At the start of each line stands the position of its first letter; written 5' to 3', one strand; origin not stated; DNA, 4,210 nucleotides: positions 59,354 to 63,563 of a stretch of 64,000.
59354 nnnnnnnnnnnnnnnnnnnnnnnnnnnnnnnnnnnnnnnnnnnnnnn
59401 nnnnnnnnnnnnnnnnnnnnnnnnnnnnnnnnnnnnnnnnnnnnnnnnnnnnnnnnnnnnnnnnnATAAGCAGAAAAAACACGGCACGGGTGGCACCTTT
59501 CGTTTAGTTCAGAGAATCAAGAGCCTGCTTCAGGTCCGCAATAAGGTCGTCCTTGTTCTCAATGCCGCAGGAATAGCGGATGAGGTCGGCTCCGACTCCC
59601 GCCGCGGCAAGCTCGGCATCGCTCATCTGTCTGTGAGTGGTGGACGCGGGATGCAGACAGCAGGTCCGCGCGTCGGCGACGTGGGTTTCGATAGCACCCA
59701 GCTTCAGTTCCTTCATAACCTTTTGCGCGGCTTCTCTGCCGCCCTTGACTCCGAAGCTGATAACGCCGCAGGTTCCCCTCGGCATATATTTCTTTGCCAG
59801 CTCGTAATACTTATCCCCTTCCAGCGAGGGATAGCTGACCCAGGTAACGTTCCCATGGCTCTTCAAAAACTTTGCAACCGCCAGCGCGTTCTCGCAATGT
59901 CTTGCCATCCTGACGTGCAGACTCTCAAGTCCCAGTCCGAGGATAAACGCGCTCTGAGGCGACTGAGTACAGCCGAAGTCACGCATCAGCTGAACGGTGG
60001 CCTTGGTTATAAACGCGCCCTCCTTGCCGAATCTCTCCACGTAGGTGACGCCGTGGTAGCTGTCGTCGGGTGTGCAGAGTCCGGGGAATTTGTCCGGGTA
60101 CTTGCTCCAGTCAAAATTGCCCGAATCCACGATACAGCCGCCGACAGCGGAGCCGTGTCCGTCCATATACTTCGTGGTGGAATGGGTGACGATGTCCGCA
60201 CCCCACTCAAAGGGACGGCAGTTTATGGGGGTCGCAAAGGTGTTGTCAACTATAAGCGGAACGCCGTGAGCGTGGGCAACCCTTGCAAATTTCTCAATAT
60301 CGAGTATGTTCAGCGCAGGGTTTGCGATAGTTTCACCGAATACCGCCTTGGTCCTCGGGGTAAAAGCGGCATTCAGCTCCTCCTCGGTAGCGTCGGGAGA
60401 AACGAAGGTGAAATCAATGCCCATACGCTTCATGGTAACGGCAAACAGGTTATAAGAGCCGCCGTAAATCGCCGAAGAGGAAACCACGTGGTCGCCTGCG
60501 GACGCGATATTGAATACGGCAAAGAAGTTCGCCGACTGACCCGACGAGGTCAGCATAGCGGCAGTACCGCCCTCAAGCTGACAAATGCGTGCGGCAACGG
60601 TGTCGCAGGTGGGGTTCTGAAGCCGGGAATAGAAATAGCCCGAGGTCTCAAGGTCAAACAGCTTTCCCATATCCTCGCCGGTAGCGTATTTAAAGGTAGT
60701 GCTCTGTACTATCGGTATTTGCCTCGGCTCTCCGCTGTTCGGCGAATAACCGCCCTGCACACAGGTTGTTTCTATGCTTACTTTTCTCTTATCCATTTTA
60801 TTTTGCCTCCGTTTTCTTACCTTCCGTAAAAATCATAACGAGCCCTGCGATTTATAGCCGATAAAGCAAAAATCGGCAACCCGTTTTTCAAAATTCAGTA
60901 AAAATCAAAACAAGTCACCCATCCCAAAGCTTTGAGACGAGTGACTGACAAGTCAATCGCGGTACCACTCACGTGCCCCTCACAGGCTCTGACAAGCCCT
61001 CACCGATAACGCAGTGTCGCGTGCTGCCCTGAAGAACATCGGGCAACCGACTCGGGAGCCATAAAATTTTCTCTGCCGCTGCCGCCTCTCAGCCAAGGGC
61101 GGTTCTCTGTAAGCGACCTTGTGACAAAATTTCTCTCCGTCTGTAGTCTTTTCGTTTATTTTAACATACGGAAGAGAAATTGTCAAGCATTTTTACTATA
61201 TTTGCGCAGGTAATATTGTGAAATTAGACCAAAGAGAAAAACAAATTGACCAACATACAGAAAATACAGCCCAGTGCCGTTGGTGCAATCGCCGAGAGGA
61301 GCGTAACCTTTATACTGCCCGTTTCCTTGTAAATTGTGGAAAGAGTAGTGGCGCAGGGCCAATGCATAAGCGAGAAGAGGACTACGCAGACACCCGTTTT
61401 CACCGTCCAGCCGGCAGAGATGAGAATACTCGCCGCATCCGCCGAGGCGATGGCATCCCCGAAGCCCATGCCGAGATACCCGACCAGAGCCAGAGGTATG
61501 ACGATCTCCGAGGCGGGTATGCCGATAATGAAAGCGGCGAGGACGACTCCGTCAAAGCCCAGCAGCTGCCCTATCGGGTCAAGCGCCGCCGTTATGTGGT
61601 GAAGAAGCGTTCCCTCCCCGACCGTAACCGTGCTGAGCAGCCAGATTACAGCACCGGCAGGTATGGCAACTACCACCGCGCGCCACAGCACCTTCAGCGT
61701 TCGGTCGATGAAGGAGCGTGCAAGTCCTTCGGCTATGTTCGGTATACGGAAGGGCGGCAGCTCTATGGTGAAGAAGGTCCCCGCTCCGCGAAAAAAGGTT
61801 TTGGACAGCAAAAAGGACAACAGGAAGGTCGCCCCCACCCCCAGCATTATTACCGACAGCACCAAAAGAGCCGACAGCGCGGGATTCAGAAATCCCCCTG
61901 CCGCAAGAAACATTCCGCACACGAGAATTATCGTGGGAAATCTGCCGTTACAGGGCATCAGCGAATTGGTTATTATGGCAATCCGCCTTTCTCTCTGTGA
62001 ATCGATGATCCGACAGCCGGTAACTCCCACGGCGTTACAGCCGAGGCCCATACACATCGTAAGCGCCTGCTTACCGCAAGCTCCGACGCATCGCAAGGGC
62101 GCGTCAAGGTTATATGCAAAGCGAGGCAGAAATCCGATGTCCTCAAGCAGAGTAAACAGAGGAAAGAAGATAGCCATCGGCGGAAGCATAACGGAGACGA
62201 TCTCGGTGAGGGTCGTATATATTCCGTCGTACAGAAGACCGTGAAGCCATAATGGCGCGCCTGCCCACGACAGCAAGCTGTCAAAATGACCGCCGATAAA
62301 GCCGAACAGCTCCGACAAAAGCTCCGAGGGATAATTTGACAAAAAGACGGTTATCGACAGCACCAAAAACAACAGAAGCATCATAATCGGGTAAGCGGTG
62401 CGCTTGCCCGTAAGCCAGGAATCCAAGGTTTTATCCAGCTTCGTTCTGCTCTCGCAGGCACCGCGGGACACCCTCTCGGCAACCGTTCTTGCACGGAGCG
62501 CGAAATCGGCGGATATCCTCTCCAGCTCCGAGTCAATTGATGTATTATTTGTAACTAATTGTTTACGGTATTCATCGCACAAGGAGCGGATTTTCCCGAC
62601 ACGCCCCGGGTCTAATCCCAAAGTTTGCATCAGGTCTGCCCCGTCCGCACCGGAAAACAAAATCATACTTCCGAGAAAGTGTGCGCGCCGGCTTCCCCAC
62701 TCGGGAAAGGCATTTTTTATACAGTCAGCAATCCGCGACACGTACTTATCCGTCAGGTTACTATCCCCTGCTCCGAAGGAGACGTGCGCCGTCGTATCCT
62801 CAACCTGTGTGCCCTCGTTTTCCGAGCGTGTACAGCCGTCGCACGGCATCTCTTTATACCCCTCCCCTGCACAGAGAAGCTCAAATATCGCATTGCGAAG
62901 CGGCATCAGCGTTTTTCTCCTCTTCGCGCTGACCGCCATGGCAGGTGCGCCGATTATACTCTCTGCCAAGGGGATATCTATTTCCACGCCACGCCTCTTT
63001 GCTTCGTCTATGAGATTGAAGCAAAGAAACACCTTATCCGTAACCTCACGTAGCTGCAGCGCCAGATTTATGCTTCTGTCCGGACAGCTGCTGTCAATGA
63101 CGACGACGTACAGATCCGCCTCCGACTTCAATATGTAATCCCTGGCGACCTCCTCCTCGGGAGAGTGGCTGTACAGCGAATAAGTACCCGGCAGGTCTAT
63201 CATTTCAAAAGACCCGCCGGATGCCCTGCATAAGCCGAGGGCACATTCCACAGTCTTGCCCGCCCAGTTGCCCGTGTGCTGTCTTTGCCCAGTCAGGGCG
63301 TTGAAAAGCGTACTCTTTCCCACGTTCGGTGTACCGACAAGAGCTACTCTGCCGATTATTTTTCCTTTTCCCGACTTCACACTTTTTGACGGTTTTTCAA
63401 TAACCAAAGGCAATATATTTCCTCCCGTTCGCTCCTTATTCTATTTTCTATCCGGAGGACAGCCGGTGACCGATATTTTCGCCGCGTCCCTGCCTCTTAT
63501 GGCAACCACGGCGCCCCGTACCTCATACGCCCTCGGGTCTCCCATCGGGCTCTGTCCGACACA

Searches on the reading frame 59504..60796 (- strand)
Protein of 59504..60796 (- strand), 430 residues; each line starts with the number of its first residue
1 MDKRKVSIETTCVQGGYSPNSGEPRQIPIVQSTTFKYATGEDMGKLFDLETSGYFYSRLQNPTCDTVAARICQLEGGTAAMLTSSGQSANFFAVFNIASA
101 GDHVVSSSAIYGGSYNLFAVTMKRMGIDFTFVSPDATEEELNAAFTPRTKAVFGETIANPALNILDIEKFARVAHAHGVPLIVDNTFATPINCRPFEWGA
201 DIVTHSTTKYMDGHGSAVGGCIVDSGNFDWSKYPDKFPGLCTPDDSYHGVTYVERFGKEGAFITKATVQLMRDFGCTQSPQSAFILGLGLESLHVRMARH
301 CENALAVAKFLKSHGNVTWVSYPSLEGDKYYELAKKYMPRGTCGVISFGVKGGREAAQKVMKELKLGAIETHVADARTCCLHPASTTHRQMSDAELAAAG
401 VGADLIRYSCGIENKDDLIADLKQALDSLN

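Call 47: search_protein_families(library=ncbifam, proteins=[window:59504-60796:-], max_evalue=1e-10)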
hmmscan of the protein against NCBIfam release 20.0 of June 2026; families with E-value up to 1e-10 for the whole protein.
window:59504-60796:- (430 aa): 42 families (the best 25 are shown)
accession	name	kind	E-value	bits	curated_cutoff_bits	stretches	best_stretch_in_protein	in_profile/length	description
TIGR01326.1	OAH_OAS_sulfhy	subfamily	8.5e-174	578.1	495.1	1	8-426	2-417/418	O-acetylhomoserine aminocarboxypropyltransferase/cysteine synthase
NF005215.0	PRK06702.1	equivalog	1.1e-157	525.4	709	1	9-426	8-422/432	bifunctional O-acetylhomoserine aminocarboxypropyltransferase/cysteine synthase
NF006096.0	PRK08248.1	equivalog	3e-155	517.1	726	1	2-427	3-426/431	homocysteine synthase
NF005872.0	PRK07812.1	equivalog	4.3e-150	500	703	1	4-426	13-432/439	bifunctional o-acetylhomoserine/o-acetylserine sulfhydrylase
NF004757.0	PRK06084.1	equivalog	5.4e-141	470.3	790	1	8-428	3-422/425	bifunctional O-acetylhomoserine aminocarboxypropyltransferase/cysteine synthase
NF006004.0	PRK08134.1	equivalog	2.6e-138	461.3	636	1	5-427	6-426/433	O-acetylhomoserine aminocarboxypropyltransferase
NF004650.0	PRK05994.1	equivalog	4.1e-132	441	667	1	1-427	1-425/427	O-acetylhomoserine aminocarboxypropyltransferase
NF004125.0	PRK05613.1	equivalog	2.5e-119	398.6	765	1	6-427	12-435/437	O-acetylhomoserine/O-acetylserine sulfhydrylase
NF004876.0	PRK06234.1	subfamily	2.6e-100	336.2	666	2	5-228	6-231/400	methionine gamma-lyase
TIGR01328.1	met_gam_lyase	equivalog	3.5e-99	332.3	549.7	2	7-224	3-220/391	methionine gamma-lyase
NF006003.0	PRK08133.1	equivalog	2.2e-98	329.6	522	2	2-226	6-229/396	O-succinylhomoserine sulfhydrylase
TIGR01325.1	O_suc_HS_sulf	equivalog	3.4e-92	309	510.05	2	10-227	2-218/380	O-succinylhomoserine sulfhydrylase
NF005695.0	PRK07503.1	equivalog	6.2e-90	301.8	666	2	6-224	8-226/403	methionine gamma-lyase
NF004609.0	PRK05939.1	equivalog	9.4e-86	288.3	555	1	27-428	26-410/412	cystathionine gamma-synthase family protein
NF005263.0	PRK06767.1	equivalog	6.3e-85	285.5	617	2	4-223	2-221/392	methionine gamma-lyase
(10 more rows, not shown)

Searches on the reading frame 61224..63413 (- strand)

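Call 47: search_protein_families(library=ncbifam, proteins=[window:61224-63413:-], max_evalue=1e-10)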
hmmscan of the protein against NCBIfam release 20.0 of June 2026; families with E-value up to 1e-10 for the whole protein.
window:61224-63413:- (729 aa): 4 families
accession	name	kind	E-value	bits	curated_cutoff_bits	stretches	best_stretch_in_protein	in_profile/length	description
TIGR00437.1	feoB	equivalog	5.6e-102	342.4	315.65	1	27-697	1-594/594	ferrous iron transport protein B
NF007105.0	PRK09554.1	equivalog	4.4e-60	203.7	683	2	23-177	6-164/772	Fe(2+) transporter permease subunit FeoB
TIGR03594.1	GTPase_EngA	equivalog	2.2e-15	56.6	306.7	1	22-182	2-162/432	ribosome biogenesis GTPase Der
NF000908.1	PRK00089.1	equivalog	1.1e-11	44.5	237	1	21-184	4-171/291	GTPase Era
